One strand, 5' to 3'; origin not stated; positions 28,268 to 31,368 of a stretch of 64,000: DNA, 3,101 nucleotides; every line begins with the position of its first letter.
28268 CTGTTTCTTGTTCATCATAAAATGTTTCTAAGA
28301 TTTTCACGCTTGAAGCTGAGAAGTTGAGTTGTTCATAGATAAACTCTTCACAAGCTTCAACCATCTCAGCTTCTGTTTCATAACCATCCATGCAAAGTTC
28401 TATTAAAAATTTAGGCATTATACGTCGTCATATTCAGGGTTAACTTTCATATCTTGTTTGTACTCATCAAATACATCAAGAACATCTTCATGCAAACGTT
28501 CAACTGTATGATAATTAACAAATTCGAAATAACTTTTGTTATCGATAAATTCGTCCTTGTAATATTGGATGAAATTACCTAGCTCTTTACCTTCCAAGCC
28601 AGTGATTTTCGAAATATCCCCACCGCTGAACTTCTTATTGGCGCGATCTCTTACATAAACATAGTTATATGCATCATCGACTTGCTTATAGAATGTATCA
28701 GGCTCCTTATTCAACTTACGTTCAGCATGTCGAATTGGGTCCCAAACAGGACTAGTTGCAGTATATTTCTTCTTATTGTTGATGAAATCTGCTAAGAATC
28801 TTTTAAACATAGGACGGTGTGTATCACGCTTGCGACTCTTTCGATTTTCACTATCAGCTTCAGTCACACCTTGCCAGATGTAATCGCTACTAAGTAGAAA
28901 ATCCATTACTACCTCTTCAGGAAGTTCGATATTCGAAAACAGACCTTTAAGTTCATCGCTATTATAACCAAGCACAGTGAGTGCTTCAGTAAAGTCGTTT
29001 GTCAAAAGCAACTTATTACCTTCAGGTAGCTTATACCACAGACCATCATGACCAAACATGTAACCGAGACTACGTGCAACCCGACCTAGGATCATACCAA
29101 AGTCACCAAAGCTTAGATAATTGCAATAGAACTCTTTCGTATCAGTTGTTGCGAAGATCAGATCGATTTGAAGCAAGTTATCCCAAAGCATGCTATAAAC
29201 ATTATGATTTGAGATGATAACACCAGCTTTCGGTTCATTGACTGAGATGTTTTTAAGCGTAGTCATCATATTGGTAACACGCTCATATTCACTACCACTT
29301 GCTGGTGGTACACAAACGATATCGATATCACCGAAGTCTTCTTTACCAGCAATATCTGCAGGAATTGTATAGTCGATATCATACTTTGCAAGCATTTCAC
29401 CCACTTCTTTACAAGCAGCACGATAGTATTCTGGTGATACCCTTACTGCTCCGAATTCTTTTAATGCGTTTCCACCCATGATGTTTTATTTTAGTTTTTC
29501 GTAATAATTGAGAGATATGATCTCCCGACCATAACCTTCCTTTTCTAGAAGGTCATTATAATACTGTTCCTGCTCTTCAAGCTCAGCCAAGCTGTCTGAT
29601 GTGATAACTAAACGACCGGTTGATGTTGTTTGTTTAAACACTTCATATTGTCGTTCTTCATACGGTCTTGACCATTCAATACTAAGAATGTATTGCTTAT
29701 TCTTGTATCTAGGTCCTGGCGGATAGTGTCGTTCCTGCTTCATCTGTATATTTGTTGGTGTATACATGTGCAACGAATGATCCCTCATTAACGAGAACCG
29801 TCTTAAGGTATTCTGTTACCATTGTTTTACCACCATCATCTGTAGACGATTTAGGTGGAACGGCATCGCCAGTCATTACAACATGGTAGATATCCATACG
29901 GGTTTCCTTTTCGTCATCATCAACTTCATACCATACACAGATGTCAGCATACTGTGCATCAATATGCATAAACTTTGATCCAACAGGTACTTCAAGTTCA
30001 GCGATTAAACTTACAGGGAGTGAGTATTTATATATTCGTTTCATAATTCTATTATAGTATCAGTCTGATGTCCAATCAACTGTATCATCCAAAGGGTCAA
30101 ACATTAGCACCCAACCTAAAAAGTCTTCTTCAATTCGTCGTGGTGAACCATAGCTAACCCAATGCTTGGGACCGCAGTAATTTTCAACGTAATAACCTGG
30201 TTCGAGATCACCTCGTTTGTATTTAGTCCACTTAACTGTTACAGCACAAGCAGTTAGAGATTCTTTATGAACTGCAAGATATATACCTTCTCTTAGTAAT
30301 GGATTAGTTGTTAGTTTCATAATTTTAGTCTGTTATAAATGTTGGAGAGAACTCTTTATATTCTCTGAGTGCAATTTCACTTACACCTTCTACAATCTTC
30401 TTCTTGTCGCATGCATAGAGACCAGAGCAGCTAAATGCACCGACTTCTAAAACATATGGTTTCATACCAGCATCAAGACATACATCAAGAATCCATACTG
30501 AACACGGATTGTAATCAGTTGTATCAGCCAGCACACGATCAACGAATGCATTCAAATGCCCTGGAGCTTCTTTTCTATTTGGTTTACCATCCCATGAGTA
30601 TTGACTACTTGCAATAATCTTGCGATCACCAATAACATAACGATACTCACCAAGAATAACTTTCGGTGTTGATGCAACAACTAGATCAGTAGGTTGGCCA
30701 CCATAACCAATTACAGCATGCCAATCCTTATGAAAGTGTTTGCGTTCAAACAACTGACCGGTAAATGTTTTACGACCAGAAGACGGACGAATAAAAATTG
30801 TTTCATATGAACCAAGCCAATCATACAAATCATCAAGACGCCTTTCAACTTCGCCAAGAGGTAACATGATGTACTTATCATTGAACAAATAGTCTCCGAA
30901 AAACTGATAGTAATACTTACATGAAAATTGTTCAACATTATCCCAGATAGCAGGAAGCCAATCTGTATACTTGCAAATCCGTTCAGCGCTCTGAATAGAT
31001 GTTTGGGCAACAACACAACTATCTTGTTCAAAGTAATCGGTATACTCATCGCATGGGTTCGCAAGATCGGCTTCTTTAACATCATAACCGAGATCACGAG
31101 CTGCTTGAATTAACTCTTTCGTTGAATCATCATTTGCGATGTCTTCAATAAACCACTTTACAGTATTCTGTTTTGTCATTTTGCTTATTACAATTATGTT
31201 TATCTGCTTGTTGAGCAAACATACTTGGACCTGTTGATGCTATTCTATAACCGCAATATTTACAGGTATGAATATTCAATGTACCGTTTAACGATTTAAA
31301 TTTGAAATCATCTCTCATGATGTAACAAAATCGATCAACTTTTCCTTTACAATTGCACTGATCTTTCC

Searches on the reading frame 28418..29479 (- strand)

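Call 20: search_protein_families(library=phrogs, proteins=[window:28418-29479:-], max_evalue=0.00001)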
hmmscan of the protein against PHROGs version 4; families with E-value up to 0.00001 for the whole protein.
window:28418-29479:- (353 aa): 1 family
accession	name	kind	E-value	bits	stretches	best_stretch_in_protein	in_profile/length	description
phrog_24943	-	DNA, RNA and nucleotide metabolism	2e-23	84.1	1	21-234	25-240/350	DNA polymerase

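Call 64: search_protein_families(library=pfam, proteins=[window:28418-29479:-], max_evalue=0.001)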
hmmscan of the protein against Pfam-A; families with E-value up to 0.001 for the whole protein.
window:28418-29479:- (353 aa): 0 families

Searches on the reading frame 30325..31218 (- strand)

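Call 20: search_protein_families(library=phrogs, proteins=[window:30325-31218:-], max_evalue=0.00001)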
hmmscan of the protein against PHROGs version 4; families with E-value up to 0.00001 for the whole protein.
window:30325-31218:- (297 aa): 1 family
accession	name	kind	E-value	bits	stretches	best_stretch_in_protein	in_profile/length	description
phrog_7313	-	unknown function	1.4e-36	127.5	1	19-283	2-261/264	-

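Call 64: search_protein_families(library=pfam, proteins=[window:30325-31218:-], max_evalue=0.001)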
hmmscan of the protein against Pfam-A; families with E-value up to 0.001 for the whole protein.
window:30325-31218:- (297 aa): 2 families
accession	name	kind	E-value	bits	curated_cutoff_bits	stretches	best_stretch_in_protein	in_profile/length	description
PF14243.11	R2K_3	-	2.5e-10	41.2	26.3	1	137-276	40-166/169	ATP-grasp domain, R2K clade family 3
PF18299.6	R2K_2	-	2.5e-10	40.9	26.2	1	138-275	19-144/147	ATP-grasp domain, R2K clade family 2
